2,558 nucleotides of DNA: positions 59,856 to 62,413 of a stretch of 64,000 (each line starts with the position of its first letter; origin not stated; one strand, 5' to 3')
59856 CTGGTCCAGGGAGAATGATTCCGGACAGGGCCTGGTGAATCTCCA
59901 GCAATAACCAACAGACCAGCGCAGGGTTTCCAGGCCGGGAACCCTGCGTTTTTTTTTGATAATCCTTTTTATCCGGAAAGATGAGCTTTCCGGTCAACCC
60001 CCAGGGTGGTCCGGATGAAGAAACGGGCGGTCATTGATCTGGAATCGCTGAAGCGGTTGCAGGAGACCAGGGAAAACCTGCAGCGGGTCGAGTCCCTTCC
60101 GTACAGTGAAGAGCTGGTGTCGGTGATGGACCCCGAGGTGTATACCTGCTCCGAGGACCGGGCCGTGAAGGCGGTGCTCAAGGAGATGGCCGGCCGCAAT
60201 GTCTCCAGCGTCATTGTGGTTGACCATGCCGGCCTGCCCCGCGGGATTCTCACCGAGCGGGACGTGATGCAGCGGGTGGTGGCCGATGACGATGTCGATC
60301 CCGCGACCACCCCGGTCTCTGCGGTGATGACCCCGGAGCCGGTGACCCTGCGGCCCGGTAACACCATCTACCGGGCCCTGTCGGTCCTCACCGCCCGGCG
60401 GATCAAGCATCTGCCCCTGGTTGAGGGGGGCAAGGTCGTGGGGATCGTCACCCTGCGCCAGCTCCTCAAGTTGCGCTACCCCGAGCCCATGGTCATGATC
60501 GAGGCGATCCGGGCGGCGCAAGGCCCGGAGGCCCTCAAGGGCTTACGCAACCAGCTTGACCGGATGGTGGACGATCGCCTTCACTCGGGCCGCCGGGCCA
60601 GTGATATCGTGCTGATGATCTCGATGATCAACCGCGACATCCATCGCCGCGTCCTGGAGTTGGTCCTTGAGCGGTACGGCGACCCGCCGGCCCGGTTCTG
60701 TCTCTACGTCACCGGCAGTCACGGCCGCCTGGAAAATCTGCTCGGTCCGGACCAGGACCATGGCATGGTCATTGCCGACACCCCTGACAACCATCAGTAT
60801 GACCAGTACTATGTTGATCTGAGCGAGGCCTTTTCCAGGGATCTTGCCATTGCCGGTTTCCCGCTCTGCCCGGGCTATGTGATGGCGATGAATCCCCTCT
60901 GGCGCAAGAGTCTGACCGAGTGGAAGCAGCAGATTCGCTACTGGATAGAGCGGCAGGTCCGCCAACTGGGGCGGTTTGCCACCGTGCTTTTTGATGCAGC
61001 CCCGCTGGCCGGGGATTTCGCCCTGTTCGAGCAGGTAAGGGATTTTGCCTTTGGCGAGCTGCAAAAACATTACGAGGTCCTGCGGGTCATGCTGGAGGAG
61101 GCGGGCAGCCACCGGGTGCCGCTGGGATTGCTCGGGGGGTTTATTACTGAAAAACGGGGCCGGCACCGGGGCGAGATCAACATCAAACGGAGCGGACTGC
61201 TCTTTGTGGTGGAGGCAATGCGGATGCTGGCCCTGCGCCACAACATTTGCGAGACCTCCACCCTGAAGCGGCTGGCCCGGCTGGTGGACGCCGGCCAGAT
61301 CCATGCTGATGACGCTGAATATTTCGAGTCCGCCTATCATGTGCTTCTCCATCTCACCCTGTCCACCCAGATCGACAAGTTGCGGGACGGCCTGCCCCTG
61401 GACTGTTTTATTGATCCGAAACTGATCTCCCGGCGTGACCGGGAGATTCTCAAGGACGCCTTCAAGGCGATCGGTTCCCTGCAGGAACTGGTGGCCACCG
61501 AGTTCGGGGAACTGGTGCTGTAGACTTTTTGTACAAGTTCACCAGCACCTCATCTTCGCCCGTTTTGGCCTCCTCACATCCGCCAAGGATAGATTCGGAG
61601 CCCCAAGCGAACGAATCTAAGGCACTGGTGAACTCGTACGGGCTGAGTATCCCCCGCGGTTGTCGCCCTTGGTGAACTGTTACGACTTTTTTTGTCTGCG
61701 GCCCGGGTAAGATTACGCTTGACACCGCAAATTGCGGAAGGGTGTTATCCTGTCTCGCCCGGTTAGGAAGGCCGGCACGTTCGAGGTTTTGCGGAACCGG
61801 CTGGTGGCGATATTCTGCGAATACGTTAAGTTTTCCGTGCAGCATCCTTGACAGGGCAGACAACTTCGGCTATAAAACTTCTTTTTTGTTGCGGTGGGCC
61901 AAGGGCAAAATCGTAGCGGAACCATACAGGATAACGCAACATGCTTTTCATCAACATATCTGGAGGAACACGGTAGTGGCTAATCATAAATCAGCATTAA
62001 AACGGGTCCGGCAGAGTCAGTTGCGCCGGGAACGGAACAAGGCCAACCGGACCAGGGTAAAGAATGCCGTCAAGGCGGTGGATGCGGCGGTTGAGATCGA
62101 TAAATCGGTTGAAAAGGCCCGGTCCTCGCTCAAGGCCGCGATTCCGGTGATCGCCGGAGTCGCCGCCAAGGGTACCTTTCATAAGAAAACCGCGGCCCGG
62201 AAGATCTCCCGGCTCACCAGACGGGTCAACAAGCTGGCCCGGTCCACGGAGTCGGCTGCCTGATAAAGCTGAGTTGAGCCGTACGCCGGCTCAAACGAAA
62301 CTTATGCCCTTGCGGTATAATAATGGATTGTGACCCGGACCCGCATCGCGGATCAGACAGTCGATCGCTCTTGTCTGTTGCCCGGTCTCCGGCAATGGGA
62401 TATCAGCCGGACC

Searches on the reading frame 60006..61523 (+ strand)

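Call 87: search_protein_families(library=pfam, proteins=[window:60006-61523:+], max_evalue=0.00001)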
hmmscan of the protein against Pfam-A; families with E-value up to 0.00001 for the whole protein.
window:60006-61523:+ (505 aa): 3 families
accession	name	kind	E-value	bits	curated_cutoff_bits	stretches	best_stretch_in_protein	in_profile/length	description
PF10335.14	DUF294_C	-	1.1e-41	142.5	22.5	1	358-500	3-145/145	Putative nucleotidyltransferase substrate binding domain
PF03445.19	DUF294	-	6.8e-40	136.6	21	1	183-317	2-135/138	Putative nucleotidyltransferase DUF294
PF00571.33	CBS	-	5.1e-22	78.4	24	2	104-156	1-54/57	CBS domain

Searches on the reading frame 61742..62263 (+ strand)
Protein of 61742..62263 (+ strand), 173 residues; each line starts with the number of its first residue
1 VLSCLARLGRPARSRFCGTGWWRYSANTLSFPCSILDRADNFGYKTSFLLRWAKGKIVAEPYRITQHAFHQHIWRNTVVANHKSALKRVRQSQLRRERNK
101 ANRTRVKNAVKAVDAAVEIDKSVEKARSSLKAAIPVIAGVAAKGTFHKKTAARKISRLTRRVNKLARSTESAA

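Call 87: search_protein_families(library=pfam, proteins=[window:61742-62263:+], max_evalue=0.00001)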
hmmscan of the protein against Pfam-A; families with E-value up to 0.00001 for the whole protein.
window:61742-62263:+ (173 aa): 1 family
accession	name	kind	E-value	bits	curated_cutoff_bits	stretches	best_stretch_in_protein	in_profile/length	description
PF01649.23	Ribosomal_S20p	-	2e-23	83.2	29.5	1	80-163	1-83/83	Ribosomal protein S20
